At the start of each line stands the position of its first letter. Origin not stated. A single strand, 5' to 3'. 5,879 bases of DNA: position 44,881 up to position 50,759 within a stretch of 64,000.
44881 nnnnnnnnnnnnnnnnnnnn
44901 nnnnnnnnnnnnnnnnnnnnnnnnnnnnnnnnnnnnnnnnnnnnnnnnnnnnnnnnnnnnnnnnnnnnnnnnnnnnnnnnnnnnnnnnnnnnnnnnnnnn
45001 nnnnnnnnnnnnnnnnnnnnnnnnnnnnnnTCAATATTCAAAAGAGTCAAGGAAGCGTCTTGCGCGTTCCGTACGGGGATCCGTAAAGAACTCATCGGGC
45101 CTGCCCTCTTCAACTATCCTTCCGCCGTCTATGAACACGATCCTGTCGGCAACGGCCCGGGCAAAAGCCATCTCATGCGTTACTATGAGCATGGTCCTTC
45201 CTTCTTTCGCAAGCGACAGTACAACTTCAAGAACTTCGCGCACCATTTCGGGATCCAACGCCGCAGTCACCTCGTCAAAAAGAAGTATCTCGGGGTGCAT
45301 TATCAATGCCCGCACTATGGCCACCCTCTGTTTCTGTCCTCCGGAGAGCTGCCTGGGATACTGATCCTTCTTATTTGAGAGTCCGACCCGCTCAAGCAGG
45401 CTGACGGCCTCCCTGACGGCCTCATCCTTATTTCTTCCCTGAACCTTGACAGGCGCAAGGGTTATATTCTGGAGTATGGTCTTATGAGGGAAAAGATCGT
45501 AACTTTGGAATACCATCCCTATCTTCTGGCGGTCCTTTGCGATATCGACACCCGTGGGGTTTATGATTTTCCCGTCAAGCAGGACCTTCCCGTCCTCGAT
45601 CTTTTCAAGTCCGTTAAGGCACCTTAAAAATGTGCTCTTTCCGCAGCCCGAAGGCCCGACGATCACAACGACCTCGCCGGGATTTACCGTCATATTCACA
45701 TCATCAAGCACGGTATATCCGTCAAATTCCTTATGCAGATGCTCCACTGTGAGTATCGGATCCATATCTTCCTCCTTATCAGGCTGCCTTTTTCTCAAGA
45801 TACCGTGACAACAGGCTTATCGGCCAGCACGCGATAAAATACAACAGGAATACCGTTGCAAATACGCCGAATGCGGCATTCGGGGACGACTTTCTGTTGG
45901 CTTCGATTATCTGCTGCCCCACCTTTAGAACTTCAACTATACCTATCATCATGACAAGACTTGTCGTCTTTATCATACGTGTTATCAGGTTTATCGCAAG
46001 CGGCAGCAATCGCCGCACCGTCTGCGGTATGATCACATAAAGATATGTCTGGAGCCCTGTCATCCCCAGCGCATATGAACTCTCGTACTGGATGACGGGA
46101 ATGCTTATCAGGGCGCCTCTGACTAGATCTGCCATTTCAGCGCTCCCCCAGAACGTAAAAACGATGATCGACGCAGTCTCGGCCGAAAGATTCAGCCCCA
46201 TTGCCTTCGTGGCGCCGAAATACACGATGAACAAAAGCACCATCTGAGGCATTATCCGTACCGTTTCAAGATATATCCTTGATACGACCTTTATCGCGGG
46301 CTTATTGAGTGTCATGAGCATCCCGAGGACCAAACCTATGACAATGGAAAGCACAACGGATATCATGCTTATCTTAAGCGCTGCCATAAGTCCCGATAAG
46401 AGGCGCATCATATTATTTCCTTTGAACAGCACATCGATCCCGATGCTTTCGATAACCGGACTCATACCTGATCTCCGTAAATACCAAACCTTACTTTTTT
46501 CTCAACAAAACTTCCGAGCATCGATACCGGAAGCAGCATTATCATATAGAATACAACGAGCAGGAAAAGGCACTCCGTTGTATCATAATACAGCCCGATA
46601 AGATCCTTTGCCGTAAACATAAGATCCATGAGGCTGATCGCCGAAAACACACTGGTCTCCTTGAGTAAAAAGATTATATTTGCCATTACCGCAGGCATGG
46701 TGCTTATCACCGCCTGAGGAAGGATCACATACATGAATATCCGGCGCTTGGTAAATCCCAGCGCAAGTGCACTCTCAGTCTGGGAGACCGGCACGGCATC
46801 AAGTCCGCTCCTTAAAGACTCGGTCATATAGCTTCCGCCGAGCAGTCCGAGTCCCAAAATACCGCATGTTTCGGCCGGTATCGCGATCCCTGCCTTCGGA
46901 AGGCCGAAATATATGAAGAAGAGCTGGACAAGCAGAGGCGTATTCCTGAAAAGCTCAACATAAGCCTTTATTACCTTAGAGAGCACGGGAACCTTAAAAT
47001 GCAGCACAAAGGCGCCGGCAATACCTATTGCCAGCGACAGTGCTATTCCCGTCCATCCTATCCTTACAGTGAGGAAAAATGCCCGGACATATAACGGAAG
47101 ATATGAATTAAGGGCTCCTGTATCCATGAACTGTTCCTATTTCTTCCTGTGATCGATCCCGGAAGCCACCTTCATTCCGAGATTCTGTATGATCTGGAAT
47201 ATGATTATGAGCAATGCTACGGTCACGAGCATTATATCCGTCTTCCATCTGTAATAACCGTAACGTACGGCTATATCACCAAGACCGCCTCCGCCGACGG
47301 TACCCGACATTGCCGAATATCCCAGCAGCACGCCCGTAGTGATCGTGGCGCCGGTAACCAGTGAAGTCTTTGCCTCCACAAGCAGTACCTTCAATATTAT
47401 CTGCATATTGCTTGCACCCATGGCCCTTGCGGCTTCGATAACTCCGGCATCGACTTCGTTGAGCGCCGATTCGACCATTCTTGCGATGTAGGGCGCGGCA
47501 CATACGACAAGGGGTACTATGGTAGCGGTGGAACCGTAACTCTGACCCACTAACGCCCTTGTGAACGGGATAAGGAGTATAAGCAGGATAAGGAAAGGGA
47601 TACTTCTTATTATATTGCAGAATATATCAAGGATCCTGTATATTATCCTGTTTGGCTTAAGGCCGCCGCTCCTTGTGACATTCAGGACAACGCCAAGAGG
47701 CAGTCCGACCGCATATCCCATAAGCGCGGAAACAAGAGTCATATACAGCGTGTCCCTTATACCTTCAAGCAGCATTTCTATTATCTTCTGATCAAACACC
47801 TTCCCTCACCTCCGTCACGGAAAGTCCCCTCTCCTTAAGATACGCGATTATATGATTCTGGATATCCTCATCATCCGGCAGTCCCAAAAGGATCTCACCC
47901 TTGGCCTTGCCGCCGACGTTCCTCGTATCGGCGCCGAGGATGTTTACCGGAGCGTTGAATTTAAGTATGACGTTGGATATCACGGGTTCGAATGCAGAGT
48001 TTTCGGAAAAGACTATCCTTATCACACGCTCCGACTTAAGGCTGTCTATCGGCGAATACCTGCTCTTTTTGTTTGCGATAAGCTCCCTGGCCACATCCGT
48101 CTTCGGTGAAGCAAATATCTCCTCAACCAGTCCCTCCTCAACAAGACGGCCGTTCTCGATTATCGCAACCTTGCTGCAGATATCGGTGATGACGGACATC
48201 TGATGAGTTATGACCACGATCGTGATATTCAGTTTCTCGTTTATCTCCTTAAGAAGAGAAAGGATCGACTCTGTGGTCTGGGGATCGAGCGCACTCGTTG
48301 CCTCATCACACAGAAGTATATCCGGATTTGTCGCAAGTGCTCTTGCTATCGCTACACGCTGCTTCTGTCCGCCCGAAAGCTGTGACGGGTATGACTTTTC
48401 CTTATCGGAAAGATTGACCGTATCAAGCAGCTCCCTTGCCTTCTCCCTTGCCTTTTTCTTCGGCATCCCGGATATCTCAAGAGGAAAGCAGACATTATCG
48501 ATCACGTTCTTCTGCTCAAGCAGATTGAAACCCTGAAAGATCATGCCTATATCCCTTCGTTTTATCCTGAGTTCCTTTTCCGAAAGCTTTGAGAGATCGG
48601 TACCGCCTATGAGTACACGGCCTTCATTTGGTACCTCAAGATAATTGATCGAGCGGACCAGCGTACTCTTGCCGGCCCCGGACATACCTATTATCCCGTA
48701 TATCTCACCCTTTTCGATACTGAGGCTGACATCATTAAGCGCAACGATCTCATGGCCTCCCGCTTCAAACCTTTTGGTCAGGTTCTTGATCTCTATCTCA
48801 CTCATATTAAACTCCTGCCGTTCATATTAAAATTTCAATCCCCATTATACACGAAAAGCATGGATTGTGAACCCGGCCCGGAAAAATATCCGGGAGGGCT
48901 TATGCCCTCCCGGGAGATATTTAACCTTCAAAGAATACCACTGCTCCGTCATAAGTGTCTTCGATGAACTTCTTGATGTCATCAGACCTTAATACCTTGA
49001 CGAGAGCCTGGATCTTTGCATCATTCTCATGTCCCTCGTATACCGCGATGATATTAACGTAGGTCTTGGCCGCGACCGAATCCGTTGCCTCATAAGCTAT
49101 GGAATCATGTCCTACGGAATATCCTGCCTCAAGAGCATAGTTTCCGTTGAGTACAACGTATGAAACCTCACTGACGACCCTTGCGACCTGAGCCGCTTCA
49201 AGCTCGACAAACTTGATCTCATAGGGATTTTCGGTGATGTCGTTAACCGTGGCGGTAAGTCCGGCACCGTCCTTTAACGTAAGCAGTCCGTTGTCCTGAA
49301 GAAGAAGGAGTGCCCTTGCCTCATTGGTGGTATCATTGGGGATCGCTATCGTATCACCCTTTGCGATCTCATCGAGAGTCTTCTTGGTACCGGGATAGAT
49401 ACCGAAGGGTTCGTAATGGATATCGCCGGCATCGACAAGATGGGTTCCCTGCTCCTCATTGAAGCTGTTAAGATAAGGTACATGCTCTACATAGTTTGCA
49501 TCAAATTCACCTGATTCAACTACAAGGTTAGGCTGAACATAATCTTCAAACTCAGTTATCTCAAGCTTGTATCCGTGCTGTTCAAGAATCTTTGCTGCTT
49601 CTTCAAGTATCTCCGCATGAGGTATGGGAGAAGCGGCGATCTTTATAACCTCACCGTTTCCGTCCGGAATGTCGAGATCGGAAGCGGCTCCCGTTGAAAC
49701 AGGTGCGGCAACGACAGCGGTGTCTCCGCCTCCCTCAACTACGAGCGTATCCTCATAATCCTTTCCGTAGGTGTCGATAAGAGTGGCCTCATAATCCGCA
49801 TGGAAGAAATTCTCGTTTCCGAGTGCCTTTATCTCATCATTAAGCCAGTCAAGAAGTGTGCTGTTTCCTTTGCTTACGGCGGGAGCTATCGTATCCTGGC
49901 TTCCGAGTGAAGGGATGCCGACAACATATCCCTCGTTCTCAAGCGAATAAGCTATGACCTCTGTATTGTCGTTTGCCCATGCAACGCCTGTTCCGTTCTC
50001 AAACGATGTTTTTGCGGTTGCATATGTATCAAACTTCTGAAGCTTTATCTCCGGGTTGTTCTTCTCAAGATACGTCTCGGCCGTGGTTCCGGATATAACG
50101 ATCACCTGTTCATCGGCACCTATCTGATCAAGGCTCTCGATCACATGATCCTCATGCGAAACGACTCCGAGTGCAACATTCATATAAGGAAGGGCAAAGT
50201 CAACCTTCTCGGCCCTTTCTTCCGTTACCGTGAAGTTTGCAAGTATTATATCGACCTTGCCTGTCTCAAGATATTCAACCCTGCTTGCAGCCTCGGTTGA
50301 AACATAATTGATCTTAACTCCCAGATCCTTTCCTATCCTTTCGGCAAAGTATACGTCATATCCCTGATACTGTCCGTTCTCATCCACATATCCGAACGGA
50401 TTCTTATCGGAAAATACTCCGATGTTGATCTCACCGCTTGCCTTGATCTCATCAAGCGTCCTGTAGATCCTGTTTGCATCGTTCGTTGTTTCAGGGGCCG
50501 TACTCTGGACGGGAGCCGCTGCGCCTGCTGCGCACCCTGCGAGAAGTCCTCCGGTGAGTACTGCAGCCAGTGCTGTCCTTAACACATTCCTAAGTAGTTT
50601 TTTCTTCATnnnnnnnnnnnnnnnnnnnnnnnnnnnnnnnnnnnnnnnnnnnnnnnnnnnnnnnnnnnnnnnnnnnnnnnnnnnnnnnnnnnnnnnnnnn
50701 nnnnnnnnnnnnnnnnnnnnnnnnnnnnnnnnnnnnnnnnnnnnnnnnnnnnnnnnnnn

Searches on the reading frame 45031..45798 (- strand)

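Call 6: search_protein_families(library=pfam, proteins=[window:45031-45798:-])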
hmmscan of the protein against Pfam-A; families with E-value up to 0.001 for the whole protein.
window:45031-45798:- (255 aa): 7 families
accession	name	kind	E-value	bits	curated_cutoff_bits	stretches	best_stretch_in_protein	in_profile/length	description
PF00005.33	ABC_tran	-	7.6e-38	130.6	25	1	31-179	1-137/137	ABC transporter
PF13304.12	AAA_21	-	1e-13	52.5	27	1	91-210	180-300/304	AAA domain, putative AbiEii toxin, Type IV TA system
PF02463.25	SMC_N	-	8.9e-09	35.5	40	1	42-215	25-204/220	RecF/RecN/SMC N terminal domain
PF13401.12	AAA_22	-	0.00026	21.7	27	1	43-191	7-106/130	AAA domain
PF01637.24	ATPase_2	-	0.00058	20.2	33.2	0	39-61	18-40/225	ATPase domain predominantly from Archaea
PF13476.12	AAA_23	-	0.00076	20.6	27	0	35-62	14-40/201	AAA domain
PF03193.22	RsgA_GTPase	-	0.00078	19.7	30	0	33-71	99-136/174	RsgA GTPase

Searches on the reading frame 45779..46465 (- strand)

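Call 6: search_protein_families(library=pfam, proteins=[window:45779-46465:-])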
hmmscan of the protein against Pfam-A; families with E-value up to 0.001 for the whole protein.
window:45779-46465:- (228 aa): 1 family
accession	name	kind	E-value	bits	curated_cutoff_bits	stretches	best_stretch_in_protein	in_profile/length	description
PF00528.27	BPD_transp_1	-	2.3e-14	54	26.4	1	44-226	1-181/184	Binding-protein-dependent transport system inner membrane component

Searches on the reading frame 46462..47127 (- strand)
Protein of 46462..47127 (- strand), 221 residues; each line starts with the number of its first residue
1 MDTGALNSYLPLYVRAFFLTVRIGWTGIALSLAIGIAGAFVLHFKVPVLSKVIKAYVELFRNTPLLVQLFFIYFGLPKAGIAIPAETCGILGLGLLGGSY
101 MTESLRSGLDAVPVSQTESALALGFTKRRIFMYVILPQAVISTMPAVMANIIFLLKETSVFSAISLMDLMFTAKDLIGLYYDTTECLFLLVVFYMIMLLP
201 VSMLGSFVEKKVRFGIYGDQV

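Call 6: search_protein_families(library=pfam, proteins=[window:46462-47127:-])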
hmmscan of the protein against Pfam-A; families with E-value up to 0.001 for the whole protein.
window:46462-47127:- (221 aa): 1 family
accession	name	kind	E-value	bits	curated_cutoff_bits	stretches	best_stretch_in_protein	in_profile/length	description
PF00528.27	BPD_transp_1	-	1.9e-16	60.7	26.4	1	35-213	5-183/184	Binding-protein-dependent transport system inner membrane component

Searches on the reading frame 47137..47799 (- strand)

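Call 6: search_protein_families(library=pfam, proteins=[window:47137-47799:-])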
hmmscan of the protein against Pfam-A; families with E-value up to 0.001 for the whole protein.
window:47137-47799:- (220 aa): 1 family
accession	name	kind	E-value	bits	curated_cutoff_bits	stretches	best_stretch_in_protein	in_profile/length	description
PF00528.27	BPD_transp_1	-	6.7e-21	75.3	26.4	1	32-201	1-165/184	Binding-protein-dependent transport system inner membrane component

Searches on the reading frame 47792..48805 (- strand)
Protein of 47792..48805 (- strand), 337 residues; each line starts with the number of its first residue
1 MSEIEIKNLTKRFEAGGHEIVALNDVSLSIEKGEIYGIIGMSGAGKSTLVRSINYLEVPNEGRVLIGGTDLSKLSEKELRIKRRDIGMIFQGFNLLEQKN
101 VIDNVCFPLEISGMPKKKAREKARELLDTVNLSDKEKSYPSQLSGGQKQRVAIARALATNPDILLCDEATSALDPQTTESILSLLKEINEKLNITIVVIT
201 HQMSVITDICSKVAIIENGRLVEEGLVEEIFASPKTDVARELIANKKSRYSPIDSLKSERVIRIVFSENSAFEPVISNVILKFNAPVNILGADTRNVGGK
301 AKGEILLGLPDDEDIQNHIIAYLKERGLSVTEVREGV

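Call 6: search_protein_families(library=pfam, proteins=[window:47792-48805:-])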
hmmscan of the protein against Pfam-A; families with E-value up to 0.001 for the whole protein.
window:47792-48805:- (337 aa): 6 families
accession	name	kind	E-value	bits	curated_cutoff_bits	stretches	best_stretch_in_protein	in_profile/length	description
PF00005.33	ABC_tran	-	2.8e-37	128.8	25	1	23-171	1-137/137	ABC transporter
PF09383.16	NIL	-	9.1e-20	70.8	24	1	260-331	1-72/73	NIL domain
PF02463.25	SMC_N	-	3.4e-09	36.9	40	1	34-218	25-216/220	RecF/RecN/SMC N terminal domain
PF13304.12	AAA_21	-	5.1e-08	33.8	27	1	129-205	224-302/304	AAA domain, putative AbiEii toxin, Type IV TA system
PF09818.15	ABC_ATPase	-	0.00033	20.2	23.2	0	28-91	75-142/283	P-loop domain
PF13555.12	AAA_29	-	0.00084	19.5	27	0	27-61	16-50/61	P-loop containing region of AAA domain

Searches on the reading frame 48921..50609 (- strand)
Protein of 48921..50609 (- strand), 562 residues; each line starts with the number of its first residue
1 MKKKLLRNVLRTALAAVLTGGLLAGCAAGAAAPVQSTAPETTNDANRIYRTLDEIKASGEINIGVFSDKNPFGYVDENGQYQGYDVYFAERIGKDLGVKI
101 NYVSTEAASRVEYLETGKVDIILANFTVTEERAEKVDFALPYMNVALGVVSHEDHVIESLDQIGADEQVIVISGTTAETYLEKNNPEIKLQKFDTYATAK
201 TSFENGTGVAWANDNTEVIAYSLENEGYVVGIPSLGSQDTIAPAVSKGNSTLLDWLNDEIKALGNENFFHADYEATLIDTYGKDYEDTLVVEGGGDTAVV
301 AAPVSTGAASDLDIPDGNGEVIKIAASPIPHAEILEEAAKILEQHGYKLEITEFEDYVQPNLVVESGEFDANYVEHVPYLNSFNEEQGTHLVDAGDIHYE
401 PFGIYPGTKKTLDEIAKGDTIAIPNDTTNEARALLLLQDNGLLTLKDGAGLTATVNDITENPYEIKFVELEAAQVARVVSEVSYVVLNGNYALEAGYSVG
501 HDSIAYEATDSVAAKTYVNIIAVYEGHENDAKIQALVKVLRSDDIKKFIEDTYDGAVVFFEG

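Call 6: search_protein_families(library=pfam, proteins=[window:48921-50609:-])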
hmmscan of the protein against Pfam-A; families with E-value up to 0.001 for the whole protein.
window:48921-50609:- (562 aa): 4 families
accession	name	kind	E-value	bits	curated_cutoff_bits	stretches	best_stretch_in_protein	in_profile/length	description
PF03180.19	Lipoprotein_9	-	5.8e-81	271.6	27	1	322-558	1-233/236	NlpA lipoprotein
PF00497.25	SBP_bac_3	-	1.5e-28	99.6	26.4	1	61-265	1-118/132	Bacterial extracellular solute-binding proteins, family 3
PF10613.14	Lig_chan-Glu_bd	-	3.7e-06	27.5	30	1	112-151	72-111/115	Ligated ion channel L-glutamate- and glycine-binding site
PF04069.17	OpuAC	-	7.4e-05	22.9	21.2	0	322-385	3-63/257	Substrate binding domain of ABC-type glycine betaine transport system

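Call 8: find_related_loci(query=window:48921-50609:-, collection=genome_contigs, flank=4000)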
Query window:48921-50609:- (562 aa) in genome_contigs; peptide patterns used: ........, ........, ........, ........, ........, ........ (x = any residue, [..] = any of these).
599 stretches matched a pattern (row limit reached: there are more); 535 encode a relative of the query (tblastn E <= 1e-3); the best 80 are kept; 80 distinct loci.
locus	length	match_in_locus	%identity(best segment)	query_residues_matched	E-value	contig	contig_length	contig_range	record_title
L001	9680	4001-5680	88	1-562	0e+0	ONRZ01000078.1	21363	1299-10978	uncultured Lachnospiraceae bacterium isolate RUG584 genome assembly, contig: scaffold_11996, whole genome shotgun sequen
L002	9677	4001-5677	80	1-561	0e+0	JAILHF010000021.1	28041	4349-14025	MAG: Lachnospiraceae bacterium isolate RUI117 k141_3409823_flag=0_multi=31.9247_len=28041, whole genome shotgun sequence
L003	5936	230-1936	80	1-561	0e+0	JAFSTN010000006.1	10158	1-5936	MAG: Lachnospiraceae bacterium isolate RGIG3460 Goat_Rumen.Co__c408374, whole genome shotgun sequence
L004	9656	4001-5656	80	1-561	0e+0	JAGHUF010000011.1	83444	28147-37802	MAG: Candidatus Merdinaster equi isolate E4_MB2_128 c_000000166231, whole genome shotgun sequence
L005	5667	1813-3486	82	1-561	0e+0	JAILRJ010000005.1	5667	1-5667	MAG: Lachnospiraceae bacterium isolate RUI381 k141_11612262_flag=0_multi=52.1359_len=5667, whole genome shotgun sequence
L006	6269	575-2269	81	1-562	0e+0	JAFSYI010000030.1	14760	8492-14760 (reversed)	MAG: Lachnospiraceae bacterium isolate RGIG3585 Goat_Rumen.Co__c635301, whole genome shotgun sequence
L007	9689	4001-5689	78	2-561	0e+0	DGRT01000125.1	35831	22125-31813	MAG TPA_asm: Lachnospiraceae bacterium UBA4381 UBA4381_contig_15621, whole genome shotgun sequence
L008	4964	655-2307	78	1-561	0e+0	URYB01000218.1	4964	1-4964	uncultured Lachnobacterium sp. isolate UMGS1467 genome assembly, contig: NODE_2565_length_4964_cov_3.399267, whole genom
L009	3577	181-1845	82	1-561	0e+0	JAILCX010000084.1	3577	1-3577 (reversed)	MAG: Lachnospiraceae bacterium isolate RUI005 k141_15439105_flag=0_multi=15.9127_len=3577, whole genome shotgun sequence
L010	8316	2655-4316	79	1-561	0e+0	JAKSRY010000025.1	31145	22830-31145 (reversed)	MAG: Lachnospiraceae bacterium isolate Horse_feces267 MAG267_25, whole genome shotgun sequence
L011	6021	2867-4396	84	46-561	0e+0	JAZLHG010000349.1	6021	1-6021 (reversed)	MAG: Lachnospiraceae bacterium isolate T1900044981_TA20190043.MAGScoT_cleanbin_000080 SGB_4139_k141_1082970, whole genom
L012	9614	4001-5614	81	1-561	0e+0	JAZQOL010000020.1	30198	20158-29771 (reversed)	MAG: Lachnospiraceae bacterium isolate T1900045243_TH20190013.MAGScoT_cleanbin_000020 SGB_5585_k141_2120711, whole genom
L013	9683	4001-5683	79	1-561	0e+0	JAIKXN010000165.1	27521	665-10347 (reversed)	MAG: Lachnospiraceae bacterium isolate RUI456 k141_5838630_flag=0_multi=55.9799_len=27521, whole genome shotgun sequence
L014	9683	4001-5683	81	1-561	0e+0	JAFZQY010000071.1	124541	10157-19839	MAG: Lachnospiraceae bacterium isolate RGIG8017 Water_buffalos_Rumen-1__c693061, whole genome shotgun sequence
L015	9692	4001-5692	78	1-561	0e+0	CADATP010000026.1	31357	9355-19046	MAG: uncultured Lachnospiraceae bacterium isolate RUG13622 genome assembly, contig: RUG13622_asm_26, whole genome shotgu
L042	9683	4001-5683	79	1-561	0e+0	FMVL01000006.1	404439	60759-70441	Lachnospiraceae bacterium XBB2008 genome assembly, contig: IE12DRAFT_scaffold00004.4, whole genome shotgun sequence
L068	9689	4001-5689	69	1-561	0e+0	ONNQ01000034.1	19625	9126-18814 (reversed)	uncultured Lachnospiraceae bacterium isolate RUG477 genome assembly, contig: scaffold_1843, whole genome shotgun sequenc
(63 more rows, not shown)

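Call 38: search_protein_families(library=pfam, proteins=[L042:563-1849:+, L042:1872-2819:+, L042:2855-3679:+, L011:2083-2700:+, L011:876-1706:+, L068:2512-3933:+, L068:1571-2185:+])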
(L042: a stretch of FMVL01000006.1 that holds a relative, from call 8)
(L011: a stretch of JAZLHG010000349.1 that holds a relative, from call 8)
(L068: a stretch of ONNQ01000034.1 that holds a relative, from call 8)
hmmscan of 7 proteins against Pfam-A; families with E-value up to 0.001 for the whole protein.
L042:563-1849:+ (428 aa): 5 families
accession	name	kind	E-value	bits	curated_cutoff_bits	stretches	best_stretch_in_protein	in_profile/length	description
PF01053.26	Cys_Met_Meta_PP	-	1.9e-133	445.2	27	1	9-425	1-380/381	Cys/Met metabolism PLP-dependent enzyme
PF01041.23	DegT_DnrJ_EryC1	-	3.5e-09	36.8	19.8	1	69-185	29-145/360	DegT/DnrJ/EryC1/StrS aminotransferase family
PF00155.27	Aminotran_1_2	-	7.6e-08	32.4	19.7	1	40-226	20-235/361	Aminotransferase class I and II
PF00266.25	Aminotran_5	-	0.00035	20.1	21.5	1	138-219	128-210/371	Aminotransferase class-V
PF01212.27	Beta_elim_lyase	-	0.00097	19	27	0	66-186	34-169/288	Beta-eliminating lyase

L042:1872-2819:+ (315 aa): 1 family
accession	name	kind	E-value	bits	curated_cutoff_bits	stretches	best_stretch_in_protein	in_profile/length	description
PF00291.31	PALP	-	7.5e-76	255.7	35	1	16-302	4-295/295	Pyridoxal-phosphate dependent enzyme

L042:2855-3679:+ (274 aa): 2 families
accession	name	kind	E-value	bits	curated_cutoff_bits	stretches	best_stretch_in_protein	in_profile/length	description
PF02540.23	NAD_synthase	-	1.6e-06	27.9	21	1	19-84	17-83/242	NAD synthase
PF06508.19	QueC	-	3.4e-05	23.9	22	0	25-85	4-63/210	Queuosine biosynthesis protein QueC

L011:2083-2700:+ (205 aa): 2 families
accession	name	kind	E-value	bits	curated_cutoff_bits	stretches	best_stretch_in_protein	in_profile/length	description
PF13472.12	Lipase_GDSL_2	-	1.4e-19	71.7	32.9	1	6-191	1-176/178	GDSL-like Lipase/Acylhydrolase family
PF00657.28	Lipase_GDSL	-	8.3e-11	42.9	23.6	1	4-198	1-208/208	GDSL-like Lipase/Acylhydrolase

L011:876-1706:+ (276 aa): 3 families
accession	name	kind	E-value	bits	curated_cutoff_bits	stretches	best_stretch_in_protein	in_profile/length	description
PF13240.11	Zn_Ribbon_1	-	2.8e-07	30.6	25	1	12-33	1-22/23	zinc-ribbon domain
PF13248.11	Zn_ribbon_3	-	4.2e-05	23.3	27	1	10-34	2-26/26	zinc-ribbon domain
PF12773.13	DZR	-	0.00027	21.5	27.3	1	13-35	1-23/45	Double zinc ribbon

L068:2512-3933:+ (473 aa): 5 families
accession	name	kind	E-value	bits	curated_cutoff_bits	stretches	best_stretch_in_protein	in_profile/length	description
PF01053.26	Cys_Met_Meta_PP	-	3.7e-135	450.8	27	1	53-469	1-380/381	Cys/Met metabolism PLP-dependent enzyme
PF01041.23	DegT_DnrJ_EryC1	-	1.6e-09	37.9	19.8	1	110-239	26-157/360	DegT/DnrJ/EryC1/StrS aminotransferase family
PF00155.27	Aminotran_1_2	-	2.6e-08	33.9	19.7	1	83-270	19-235/361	Aminotransferase class I and II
PF00266.25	Aminotran_5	-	3e-05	23.6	21.5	1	146-263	87-210/371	Aminotransferase class-V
PF05889.19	SepSecS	-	0.00044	19.5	21.1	1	178-308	139-276/389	O-phosphoseryl-tRNA(Sec) selenium transferase, SepSecS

L068:1571-2185:+ (204 aa): 1 family
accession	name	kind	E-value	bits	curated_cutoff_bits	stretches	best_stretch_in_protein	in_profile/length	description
PF06078.17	DUF937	-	2.4e-24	86.7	25.4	1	20-140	2-130/135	Bacterial protein of unknown function (DUF937)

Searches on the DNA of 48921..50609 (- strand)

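Call 30: search_rna_families(sources=[L001, L002, L005, L011, L015, L023, L029, L030, L034, L036, L044, L046, L050, L051, L052, L059, L068], threshold=gathering)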
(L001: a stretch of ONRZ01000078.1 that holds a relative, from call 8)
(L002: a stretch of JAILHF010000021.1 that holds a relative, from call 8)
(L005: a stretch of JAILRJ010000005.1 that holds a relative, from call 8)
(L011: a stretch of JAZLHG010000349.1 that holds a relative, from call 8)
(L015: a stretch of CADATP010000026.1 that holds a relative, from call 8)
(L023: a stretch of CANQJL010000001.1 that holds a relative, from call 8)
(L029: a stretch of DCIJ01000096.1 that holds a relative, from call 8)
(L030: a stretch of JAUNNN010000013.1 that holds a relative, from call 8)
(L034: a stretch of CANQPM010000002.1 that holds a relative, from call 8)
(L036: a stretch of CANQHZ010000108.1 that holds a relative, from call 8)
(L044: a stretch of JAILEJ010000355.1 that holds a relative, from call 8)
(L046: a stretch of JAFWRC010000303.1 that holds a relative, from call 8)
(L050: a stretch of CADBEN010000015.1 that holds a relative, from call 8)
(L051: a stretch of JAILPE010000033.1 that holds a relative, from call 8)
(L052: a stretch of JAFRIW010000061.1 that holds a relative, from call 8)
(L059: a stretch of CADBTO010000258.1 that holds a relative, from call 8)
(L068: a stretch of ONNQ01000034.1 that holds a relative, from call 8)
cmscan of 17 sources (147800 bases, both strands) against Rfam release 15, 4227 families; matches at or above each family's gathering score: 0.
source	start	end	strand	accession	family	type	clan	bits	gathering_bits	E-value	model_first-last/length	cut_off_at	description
